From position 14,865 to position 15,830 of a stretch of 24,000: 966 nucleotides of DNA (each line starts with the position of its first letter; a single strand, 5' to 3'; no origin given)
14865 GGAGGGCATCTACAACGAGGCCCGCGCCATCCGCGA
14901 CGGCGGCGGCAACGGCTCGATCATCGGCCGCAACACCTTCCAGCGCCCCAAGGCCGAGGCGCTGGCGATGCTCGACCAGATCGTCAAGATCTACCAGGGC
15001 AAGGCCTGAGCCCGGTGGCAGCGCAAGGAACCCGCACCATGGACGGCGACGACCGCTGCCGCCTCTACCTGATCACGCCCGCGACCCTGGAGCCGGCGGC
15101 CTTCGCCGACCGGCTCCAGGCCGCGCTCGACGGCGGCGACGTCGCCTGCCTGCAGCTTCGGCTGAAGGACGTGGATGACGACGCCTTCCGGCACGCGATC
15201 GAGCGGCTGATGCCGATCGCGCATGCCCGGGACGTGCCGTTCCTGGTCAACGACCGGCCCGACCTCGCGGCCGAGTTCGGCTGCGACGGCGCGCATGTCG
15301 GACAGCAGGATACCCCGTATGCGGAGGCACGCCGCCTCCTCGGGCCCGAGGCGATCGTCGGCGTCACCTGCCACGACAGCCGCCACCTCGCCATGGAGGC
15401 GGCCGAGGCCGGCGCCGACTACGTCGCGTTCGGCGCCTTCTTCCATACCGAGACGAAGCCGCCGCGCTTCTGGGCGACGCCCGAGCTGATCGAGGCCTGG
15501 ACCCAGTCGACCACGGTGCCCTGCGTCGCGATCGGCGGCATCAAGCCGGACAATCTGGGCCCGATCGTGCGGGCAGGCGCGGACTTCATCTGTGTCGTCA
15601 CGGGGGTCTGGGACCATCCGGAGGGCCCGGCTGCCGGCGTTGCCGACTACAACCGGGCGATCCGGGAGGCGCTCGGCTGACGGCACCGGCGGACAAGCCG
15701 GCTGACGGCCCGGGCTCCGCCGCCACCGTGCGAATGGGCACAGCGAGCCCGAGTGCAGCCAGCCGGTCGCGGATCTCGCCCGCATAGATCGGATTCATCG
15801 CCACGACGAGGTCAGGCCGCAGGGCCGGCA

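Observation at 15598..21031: Self-contained five-gene CDP-sugar modification and transfer cassette with no export or polymerisation partners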

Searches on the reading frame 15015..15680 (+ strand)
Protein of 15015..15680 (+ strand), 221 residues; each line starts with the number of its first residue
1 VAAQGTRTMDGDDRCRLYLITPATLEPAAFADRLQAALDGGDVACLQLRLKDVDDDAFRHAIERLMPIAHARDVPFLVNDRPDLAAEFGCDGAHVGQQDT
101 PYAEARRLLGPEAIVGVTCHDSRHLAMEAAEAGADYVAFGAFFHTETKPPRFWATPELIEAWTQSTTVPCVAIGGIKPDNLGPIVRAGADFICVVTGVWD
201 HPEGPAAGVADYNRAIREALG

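Call 57: find_homologous_proteins(query=window:15015-15680:+, max_evalue=1e-40)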
Query window:15015-15680:+ (221 aa): 8000 proteins with E <= 1e-40 among 8000 candidates; the best 120 are listed.
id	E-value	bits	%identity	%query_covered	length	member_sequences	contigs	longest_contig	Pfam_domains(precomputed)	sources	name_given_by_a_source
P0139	1.3e-137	475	98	96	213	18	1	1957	PF02581.24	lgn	-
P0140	5.8e-117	408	-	-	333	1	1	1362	PF02581.24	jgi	jgi:thiamine-phosphate pyrophosphorylase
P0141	1.6e-116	406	85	96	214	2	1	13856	PF02581.24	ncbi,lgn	-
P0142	8.3e-115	400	85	96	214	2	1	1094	PF02581.24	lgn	-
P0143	4.6e-110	385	82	90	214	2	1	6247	PF02581.24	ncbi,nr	ncbi:MAG: thiamine phosphate synthase [Alphaproteobacteria bacterium]|nr:thiamine phosphate synthase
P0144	1.2e-106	374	79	94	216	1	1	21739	PF02581.24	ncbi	ncbi:MAG: thiamine phosphate synthase [Alphaproteobacteria bacterium]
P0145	9.9e-99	348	73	93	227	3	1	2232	PF02581.24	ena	-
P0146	2.4e-96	340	75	93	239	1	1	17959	PF02581.24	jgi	-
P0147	9.6e-96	338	73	95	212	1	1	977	PF02581.24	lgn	-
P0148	1.3e-95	338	73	95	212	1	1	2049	PF02581.24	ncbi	-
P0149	2.7e-95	337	73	94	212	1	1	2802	PF02581.24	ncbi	ncbi:MAG: thiamine phosphate synthase [Kiloniellales bacterium]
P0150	1.1e-94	335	70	95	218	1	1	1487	PF02581.24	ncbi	-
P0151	1.4e-94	334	72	95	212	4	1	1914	PF02581.24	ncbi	-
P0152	1.0e-93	332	70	95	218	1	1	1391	PF02581.24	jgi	jgi:thiamine-phosphate pyrophosphorylase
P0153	1.4e-93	331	72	95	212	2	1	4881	PF02581.24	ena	-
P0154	1.2e-92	328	73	93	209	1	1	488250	PF02581.24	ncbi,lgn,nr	ncbi:MAG: thiamine phosphate synthase [Azospirillum sp.]|nr:thiamine phosphate synthase [Azospirillu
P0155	2.1e-92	327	74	87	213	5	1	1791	PF02581.24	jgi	-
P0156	8.7e-92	325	70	91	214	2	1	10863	PF02581.24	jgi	jgi:thiamine-phosphate pyrophosphorylase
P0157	1.1e-91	325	71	92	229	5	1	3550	PF02581.24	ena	-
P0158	2.0e-91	324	72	92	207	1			PF02581.24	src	-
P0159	2.4e-91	324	73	87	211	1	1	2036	PF02581.24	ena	-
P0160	3.7e-91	323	70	94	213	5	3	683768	PF02581.24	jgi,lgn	jgi:thiamine-phosphate pyrophosphorylase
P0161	5.2e-91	323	70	93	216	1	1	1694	PF02581.24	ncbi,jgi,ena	jgi:thiamine-phosphate pyrophosphorylase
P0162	6.9e-91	322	70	93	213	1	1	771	PF02581.24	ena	-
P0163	7.2e-91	322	70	94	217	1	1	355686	PF02581.24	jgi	jgi:thiamine-phosphate pyrophosphorylase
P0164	1.0e-90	322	69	93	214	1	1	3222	PF02581.24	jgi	jgi:thiamine-phosphate pyrophosphorylase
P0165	1.1e-90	322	68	95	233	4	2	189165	PF02581.24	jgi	-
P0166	1.3e-90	321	68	94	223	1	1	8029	PF02581.24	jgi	jgi:thiamine-phosphate pyrophosphorylase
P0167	1.4e-90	321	73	85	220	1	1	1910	PF02581.24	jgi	jgi:thiamine-phosphate pyrophosphorylase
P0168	2.0e-90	321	70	95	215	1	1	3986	PF02581.24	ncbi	-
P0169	2.7e-90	320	69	94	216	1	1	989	PF02581.24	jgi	-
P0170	3.0e-90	320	70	94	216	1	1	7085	PF02581.24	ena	-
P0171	3.5e-90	320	67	95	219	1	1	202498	PF02581.24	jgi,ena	-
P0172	3.8e-90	320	68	92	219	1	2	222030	PF02581.24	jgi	jgi:thiamine-phosphate pyrophosphorylase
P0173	5.3e-90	319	70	94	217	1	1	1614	PF02581.24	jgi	jgi:thiamine-phosphate pyrophosphorylase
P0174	5.7e-90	319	70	94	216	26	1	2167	PF02581.24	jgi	-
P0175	7.9e-90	319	68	94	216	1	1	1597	PF02581.24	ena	-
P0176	8.0e-90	319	70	95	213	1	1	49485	PF02581.24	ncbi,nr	ncbi:MAG: thiamine phosphate synthase [Alphaproteobacteria bacterium]|nr:thiamine phosphate synthase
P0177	9.3e-90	319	68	94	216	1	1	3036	PF02581.24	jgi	-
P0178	9.9e-90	318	70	93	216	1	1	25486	PF02581.24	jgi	jgi:thiamine-phosphate pyrophosphorylase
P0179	9.9e-90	318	69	94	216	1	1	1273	PF02581.24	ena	-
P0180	1.0e-89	318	69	93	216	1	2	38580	PF02581.24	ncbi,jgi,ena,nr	ncbi:MAG TPA: thiamine phosphate synthase [Aliidongia sp.]|nr:thiamine phosphate synthase [Aliidongi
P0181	1.1e-89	318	70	95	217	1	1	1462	PF02581.24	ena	-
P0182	1.4e-89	318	68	93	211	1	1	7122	PF02581.24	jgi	jgi:thiamine-phosphate pyrophosphorylase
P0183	1.6e-89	318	69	93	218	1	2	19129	PF02581.24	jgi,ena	-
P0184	1.8e-89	318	69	94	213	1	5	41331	PF02581.24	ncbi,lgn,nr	ncbi:MAG: thiamine phosphate synthase [Alphaproteobacteria bacterium]|nr:thiamine phosphate synthase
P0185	2.1e-89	317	68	92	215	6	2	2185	PF02581.24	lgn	-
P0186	2.2e-89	317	68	93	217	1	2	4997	PF02581.24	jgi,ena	-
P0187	2.4e-89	317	68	95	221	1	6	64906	PF02581.24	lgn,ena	-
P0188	2.6e-89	317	69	94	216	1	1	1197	PF02581.24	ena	-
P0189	2.9e-89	317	70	93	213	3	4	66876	PF02581.24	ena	-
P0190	3.3e-89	317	70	88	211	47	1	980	PF02581.24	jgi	jgi:thiamine-phosphate pyrophosphorylase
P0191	4.0e-89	316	66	94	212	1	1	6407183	PF02581.24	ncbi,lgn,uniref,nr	ncbi:thiamine phosphate synthase [Skermanella mucosa]|uniref:thiamine phosphate synthase n=1 Tax=Ske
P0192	4.3e-89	316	68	97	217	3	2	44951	PF02581.24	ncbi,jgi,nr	ncbi:MAG: thiamine phosphate synthase [Alphaproteobacteria bacterium]|jgi:thiamine-phosphate pyropho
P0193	4.8e-89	316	68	95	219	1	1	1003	PF02581.24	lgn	-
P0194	5.3e-89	316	69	93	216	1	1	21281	PF02581.24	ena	-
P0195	5.6e-89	316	67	94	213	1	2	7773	PF02581.24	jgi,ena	jgi:thiamine-phosphate pyrophosphorylase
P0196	6.3e-89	316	69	93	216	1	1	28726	PF02581.24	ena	-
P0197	9.8e-89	315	70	88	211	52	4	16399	PF02581.24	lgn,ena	-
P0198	1.0e-88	315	69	88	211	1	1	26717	PF02581.24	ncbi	ncbi:MAG TPA: thiamine phosphate synthase [Azospirillum sp.]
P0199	1.0e-88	315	70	92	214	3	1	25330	PF02581.24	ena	-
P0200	1.0e-88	315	68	90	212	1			PF02581.24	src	-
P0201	1.1e-88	315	69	95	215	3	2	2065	PF02581.24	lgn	-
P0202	1.1e-88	315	68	93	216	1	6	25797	PF02581.24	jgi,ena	-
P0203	1.1e-88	315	70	91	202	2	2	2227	PF02581.24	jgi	jgi:thiamine-phosphate pyrophosphorylase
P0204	1.2e-88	315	69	93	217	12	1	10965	PF02581.24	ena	-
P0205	1.5e-88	315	72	87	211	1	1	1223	PF02581.24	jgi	jgi:thiamine-phosphate pyrophosphorylase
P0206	1.7e-88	314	68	95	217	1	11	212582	PF02581.24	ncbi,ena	-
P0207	1.7e-88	314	67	93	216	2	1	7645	PF02581.24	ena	-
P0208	1.7e-88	314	68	94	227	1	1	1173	PF02581.24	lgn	-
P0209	1.8e-88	314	67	95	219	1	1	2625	PF02581.24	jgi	jgi:thiamine-phosphate pyrophosphorylase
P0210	2.1e-88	314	70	95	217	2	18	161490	PF02581.24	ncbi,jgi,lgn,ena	-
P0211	2.1e-88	314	68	94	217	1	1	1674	PF02581.24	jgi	jgi:thiamine-phosphate pyrophosphorylase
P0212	2.3e-88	314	69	93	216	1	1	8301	PF02581.24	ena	-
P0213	2.7e-88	314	68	93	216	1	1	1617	PF02581.24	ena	-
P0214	2.9e-88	314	67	95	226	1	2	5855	PF02581.24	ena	-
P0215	3.1e-88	314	68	95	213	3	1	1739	PF02581.24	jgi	jgi:thiamine-phosphate pyrophosphorylase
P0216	3.1e-88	314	67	95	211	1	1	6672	PF02581.24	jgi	jgi:thiamine-phosphate pyrophosphorylase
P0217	3.2e-88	314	68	93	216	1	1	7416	PF02581.24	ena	-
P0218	3.4e-88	313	70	91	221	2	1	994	PF02581.24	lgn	-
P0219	3.5e-88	313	69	92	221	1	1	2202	PF02581.24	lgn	-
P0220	3.6e-88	313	67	93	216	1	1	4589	PF02581.24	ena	-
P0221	3.7e-88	313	67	93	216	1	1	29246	PF02581.24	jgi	-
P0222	3.7e-88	313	69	93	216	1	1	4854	PF02581.24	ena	-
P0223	3.7e-88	313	68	88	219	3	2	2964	PF02581.24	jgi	jgi:thiamine-phosphate pyrophosphorylase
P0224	3.8e-88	313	67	93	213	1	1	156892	PF02581.24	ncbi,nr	ncbi:MAG TPA: thiamine phosphate synthase [Azospirillum sp.]|nr:thiamine phosphate synthase [Azospir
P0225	4.0e-88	313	71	93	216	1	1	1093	PF02581.24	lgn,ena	-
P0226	4.0e-88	313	67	94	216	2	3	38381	PF02581.24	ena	-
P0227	4.0e-88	313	68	93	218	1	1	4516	PF02581.24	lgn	-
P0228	4.5e-88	313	67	93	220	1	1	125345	PF02581.24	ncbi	ncbi:MAG: thiamine phosphate synthase [Alphaproteobacteria bacterium]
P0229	4.7e-88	313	68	93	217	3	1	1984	PF02581.24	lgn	-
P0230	4.7e-88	313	67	94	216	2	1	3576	PF02581.24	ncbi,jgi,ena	jgi:thiamine-phosphate pyrophosphorylase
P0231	4.7e-88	313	70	91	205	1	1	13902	PF02581.24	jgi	jgi:thiamine-phosphate pyrophosphorylase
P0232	4.9e-88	313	69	94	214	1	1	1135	PF02581.24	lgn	-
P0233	5.0e-88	313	69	89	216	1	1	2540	PF02581.24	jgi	jgi:thiamine-phosphate pyrophosphorylase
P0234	5.7e-88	313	70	91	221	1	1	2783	PF02581.24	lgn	-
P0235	5.8e-88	313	69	93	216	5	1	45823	PF02581.24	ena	-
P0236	6.4e-88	313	69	94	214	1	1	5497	PF02581.24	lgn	-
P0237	7.8e-88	312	69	93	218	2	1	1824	PF02581.24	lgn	-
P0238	8.4e-88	312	66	95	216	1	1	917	PF02581.24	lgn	-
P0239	8.5e-88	312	68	93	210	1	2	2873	PF02581.24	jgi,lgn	-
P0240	1.1e-87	312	68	94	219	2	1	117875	PF02581.24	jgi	-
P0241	1.2e-87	312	67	94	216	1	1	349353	PF02581.24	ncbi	ncbi:thiamine phosphate synthase [Azospirillum sp. sgz302134]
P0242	1.4e-87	311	64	99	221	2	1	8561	PF02581.24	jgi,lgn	jgi:thiamine-phosphate pyrophosphorylase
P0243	1.4e-87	311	67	95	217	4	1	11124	PF02581.24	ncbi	-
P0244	1.4e-87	311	68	93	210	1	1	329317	PF02581.24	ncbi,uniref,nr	ncbi:thiamine-phosphate synthase [Skermanella stibiiresistens SB22]|uniref:Thiamine-phosphate syntha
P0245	1.6e-87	311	67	93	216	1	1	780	PF02581.24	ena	-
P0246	1.6e-87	311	65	95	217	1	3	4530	PF02581.24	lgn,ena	-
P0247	1.7e-87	311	67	94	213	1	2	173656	PF02581.24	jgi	jgi:thiamine-phosphate pyrophosphorylase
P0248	1.8e-87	311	67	93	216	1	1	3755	PF02581.24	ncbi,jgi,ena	jgi:thiamine-phosphate pyrophosphorylase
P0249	2.0e-87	311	67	93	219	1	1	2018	PF02581.24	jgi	jgi:thiamine-phosphate pyrophosphorylase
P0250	2.1e-87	311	66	95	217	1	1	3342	PF02581.24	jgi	jgi:thiamine-phosphate pyrophosphorylase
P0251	2.3e-87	311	66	97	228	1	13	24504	PF02581.24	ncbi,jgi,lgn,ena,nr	ncbi:MAG: thiamine phosphate synthase [Alphaproteobacteria bacterium]|jgi:thiamine-phosphate pyropho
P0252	2.3e-87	311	68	87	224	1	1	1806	PF02581.24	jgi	-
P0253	2.3e-87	311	68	94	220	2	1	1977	PF02581.24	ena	-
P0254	2.4e-87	311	67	94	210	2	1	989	PF02581.24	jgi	jgi:thiamine-phosphate pyrophosphorylase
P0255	2.4e-87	311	67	93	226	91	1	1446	PF02581.24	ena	-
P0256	2.5e-87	311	66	94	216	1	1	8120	PF02581.24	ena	-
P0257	2.5e-87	311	67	92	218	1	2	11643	PF02581.24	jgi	jgi:thiamine-phosphate pyrophosphorylase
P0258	2.5e-87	311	69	92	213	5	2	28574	PF02581.24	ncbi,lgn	-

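Call 58: find_encoding_contigs(protein=P0141, flank=10000, max_places=2)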
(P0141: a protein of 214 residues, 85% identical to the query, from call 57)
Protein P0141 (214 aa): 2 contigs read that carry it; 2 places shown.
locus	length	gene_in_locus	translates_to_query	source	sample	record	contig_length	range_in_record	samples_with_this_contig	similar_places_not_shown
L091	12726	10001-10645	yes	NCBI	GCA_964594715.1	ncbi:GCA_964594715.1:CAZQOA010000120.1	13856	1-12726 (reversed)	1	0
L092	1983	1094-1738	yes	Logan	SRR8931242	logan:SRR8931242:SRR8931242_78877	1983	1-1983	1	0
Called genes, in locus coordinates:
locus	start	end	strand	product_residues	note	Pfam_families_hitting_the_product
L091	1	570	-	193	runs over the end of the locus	PF02075:RuvC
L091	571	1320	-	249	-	PF20772:TACO1_YebC_N, PF01709:Transcrip_reg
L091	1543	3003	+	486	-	PF01425:Amidase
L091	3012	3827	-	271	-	PF00149:Metallophos (weak), PF13277:YmdB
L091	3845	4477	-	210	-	PF01812:5-FTHF_cyc-lig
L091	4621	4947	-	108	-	PF05164:ZapA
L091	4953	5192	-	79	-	-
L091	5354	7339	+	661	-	PF00456:Transketolase_N, PF13292:DXP_synthase_N, PF00676:E1_dh (weak), PF02779:Transket_pyr, PF02780:Transketolase_C, PF22613:Transketolase_C_1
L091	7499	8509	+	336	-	PF00044:Gp_dh_N, PF02800:Gp_dh_C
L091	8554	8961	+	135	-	-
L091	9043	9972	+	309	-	PF01791:DeoC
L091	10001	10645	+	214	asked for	PF02581:TMP-TENI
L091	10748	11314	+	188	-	PF08207:EFP_N, PF01132:EFP, PF09285:Elong-fact-P_C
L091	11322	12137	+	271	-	PF00459:Inositol_P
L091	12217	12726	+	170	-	?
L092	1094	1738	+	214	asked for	PF02581:TMP-TENI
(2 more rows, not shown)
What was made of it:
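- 15015..15680 (+): thiE, the other border of the insertion. It is convergent with MT2 and overlaps it by 83 nt. In L091, thiE is followed directly by efp (call 58).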

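Call 59: find_encoding_contigs(protein=P0154, flank=8000, max_places=1)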
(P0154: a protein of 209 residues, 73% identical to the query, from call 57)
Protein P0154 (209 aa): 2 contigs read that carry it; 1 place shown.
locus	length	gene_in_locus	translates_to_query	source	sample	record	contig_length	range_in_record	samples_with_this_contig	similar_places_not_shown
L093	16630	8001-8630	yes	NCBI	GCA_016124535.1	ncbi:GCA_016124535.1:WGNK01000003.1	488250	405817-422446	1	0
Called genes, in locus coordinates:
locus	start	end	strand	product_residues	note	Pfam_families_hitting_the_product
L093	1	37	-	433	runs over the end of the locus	PF00005:ABC_tran, PF13304:AAA_21 (weak), PF08402:TOBE_2 (weak)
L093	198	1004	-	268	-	PF00528:BPD_transp_1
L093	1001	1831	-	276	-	PF00005:ABC_tran, PF13304:AAA_21 (faint)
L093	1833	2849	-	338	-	PF09084:NMT1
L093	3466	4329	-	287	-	PF13191:AAA_16 (faint), PF05673:DUF815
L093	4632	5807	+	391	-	PF01546:Peptidase_M20, PF07687:M20_dimer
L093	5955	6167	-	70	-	-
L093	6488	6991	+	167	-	-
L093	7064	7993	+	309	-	PF01791:DeoC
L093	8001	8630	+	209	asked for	PF02581:TMP-TENI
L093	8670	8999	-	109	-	-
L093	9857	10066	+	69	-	-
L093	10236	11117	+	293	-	PF00005:ABC_tran, PF13304:AAA_21 (faint)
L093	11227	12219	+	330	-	PF12974:Phosphonate-bd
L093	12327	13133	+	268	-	PF00528:BPD_transp_1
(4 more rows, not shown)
